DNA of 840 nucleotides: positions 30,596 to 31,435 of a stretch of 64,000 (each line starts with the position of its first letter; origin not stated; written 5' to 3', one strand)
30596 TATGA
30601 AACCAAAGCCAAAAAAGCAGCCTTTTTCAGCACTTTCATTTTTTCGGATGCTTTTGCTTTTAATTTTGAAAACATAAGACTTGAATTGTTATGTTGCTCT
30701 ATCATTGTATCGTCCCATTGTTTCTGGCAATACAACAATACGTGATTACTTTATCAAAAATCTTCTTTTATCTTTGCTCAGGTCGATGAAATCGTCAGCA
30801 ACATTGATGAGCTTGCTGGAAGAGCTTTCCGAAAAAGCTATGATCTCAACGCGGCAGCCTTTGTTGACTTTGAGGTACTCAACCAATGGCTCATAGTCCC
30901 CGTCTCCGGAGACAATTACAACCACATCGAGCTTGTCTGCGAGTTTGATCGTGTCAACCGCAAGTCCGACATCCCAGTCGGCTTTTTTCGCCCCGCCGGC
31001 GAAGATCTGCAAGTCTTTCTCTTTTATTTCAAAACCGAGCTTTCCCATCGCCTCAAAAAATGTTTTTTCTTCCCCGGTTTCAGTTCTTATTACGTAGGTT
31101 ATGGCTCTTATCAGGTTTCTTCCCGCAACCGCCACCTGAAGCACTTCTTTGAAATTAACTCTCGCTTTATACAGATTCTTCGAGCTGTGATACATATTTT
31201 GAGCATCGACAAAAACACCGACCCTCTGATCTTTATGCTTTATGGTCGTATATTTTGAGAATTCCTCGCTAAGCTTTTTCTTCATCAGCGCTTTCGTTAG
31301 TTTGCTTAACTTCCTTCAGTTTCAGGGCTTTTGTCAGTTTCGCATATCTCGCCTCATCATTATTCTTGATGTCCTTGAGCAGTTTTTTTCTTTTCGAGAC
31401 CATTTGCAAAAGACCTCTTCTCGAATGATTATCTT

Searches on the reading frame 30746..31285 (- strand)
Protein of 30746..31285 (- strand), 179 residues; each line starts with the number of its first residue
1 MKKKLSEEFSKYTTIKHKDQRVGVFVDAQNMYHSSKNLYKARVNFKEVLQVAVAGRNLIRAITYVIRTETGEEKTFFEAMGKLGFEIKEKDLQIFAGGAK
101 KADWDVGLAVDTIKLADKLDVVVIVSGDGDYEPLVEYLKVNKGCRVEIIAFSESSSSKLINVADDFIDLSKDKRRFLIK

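Call 17: search_protein_families(library=pfam, proteins=[window:30746-31285:-], max_evalue=0.001)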
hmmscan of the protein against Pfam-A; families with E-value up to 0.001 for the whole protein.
window:30746-31285:- (179 aa): 1 family
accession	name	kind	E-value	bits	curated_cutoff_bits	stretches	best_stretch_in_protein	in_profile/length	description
PF01936.24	NYN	-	8.3e-36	124.1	24.2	1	21-169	1-144/145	NYN domain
